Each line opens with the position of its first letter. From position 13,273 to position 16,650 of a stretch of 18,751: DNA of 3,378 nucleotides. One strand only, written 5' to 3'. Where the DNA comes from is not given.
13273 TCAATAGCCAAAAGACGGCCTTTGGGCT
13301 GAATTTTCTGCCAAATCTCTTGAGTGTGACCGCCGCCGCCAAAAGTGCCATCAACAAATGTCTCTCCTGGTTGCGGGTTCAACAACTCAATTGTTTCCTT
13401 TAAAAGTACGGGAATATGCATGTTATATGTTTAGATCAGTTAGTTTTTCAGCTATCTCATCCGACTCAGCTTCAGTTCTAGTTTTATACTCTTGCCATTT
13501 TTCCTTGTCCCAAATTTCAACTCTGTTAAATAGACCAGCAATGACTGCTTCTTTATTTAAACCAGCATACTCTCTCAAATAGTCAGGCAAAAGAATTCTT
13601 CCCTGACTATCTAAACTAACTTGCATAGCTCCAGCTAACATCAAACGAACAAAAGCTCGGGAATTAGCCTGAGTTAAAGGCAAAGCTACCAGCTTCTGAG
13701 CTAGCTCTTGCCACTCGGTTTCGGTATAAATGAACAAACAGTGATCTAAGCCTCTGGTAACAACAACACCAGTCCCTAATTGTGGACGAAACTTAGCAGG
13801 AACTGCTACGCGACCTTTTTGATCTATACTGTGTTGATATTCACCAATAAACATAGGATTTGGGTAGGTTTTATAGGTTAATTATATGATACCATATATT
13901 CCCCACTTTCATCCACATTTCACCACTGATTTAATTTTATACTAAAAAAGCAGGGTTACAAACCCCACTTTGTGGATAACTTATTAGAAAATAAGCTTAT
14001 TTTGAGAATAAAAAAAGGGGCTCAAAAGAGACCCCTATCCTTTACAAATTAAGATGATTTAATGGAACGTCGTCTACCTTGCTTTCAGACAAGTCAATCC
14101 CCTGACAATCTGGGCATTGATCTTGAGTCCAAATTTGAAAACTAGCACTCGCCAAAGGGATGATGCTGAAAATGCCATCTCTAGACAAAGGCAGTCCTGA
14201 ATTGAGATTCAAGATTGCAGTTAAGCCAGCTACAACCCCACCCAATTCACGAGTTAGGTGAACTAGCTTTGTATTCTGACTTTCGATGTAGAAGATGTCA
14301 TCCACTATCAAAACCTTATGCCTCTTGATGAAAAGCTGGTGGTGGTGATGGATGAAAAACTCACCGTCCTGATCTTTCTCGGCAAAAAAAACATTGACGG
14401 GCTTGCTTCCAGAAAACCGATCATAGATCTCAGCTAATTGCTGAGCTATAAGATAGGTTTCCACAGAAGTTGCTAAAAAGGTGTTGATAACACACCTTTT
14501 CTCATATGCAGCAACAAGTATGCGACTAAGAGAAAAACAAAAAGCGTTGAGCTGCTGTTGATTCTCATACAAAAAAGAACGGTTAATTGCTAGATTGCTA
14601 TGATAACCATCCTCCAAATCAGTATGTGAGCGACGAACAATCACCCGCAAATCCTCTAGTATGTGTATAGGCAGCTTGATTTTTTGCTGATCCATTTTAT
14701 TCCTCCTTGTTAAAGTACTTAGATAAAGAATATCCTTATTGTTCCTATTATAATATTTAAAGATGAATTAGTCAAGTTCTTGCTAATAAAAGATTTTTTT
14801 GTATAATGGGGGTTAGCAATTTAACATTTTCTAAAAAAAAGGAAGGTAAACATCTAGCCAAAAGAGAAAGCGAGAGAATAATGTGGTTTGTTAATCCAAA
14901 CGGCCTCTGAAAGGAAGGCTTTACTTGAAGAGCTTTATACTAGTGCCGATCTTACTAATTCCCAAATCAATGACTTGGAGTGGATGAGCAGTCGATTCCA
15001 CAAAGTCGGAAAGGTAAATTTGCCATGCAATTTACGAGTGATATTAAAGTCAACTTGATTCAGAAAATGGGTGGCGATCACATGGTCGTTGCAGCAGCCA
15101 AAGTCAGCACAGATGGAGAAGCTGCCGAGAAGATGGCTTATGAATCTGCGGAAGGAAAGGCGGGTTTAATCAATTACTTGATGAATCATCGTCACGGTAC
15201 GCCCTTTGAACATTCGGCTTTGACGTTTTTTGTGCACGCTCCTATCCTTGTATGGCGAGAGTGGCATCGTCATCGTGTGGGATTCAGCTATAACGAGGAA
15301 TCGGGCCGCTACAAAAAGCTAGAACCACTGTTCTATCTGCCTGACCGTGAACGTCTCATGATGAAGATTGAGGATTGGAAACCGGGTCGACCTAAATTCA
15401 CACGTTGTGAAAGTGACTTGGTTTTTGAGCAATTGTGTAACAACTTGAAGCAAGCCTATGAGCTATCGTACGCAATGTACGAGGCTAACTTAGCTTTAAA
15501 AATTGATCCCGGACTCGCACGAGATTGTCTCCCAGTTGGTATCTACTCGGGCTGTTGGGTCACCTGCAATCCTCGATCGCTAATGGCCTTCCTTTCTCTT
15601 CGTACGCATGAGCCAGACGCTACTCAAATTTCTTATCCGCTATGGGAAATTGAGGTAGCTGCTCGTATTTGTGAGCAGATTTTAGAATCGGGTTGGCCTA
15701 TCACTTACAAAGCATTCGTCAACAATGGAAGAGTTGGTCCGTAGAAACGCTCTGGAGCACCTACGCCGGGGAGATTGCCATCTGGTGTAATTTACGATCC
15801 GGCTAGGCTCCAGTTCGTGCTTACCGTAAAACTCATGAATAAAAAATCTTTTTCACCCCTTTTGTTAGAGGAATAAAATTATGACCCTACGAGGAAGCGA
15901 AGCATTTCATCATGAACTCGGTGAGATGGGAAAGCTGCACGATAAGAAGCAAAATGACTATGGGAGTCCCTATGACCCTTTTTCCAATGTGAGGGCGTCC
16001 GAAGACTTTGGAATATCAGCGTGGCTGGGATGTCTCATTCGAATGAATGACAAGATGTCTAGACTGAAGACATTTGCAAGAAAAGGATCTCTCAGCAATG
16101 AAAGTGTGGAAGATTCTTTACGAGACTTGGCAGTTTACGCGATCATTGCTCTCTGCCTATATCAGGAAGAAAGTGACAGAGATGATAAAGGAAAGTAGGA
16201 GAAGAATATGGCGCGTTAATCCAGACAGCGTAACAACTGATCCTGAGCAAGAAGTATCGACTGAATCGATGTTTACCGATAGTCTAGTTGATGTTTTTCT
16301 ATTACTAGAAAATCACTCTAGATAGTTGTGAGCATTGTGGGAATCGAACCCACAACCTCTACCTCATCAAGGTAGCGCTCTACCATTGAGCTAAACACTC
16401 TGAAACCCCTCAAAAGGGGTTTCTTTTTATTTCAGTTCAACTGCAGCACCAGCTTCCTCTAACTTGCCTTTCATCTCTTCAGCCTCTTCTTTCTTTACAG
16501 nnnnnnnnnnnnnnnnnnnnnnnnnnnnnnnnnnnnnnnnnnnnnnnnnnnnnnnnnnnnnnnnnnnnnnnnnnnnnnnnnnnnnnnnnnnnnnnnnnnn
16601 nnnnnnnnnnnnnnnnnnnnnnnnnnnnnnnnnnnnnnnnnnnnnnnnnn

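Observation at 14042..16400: Candidate novel cassette: back-to-back promoters driving a degenerate PRTase-like gene and a thyX plus MazG/DUF1599-like operon, next to a tRNA 3' end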

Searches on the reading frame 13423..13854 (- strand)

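Call 6: search_protein_families(library=pfam, proteins=[window:13423-13854:-], max_evalue=1)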
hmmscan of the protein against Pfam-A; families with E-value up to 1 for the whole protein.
window:13423-13854:- (143 aa): 2 families
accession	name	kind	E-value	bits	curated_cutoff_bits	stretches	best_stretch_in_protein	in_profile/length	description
PF02381.23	MraZ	-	1.8e-43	146.8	23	2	72-140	1-70/72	MraZ protein, putative antitoxin-like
PF00607.25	Gag_p24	-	0.061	13.7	24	1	41-104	58-121/128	gag protein p24 N-terminal domain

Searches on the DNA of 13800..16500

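Call 13: search_rna_families(source=window, start=13800, end=16500, threshold=evalue, max_evalue=1)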
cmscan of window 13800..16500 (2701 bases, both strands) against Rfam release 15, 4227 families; matches with E-value up to 1: 4.
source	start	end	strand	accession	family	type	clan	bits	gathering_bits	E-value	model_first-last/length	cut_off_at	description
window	16329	16400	-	RF00005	tRNA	Gene; tRNA;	CL00001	72.9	29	2.1e-15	1-71/71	no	tRNA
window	14310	14408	+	RF01761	wcaG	Cis-reg;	-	23.6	42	0.16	1-98/98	no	wcaG RNA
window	13944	14070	-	RF04180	BTnc231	Gene; sRNA;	-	19.5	80.4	0.63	1-154/154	no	Bacteroides sRNA BTnc231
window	16396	16429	-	RF01762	whalefall-1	Gene; sRNA;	-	16.5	37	0.79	4-51/56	no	Whalefall-1 RNA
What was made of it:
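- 15747..15818 (+): Imperfect long hairpin in the thyX-DUF1599 spacer. Significance is weak. No Rfam match (call 13).
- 16328..16400 (-): tRNA-Ile(GAT). A conserved neighbour, not the insertion target. Rfam 72.9 bits (call 13).
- Tried and rejected: Rfam at E of 1 or less found only the tRNA (call 13).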
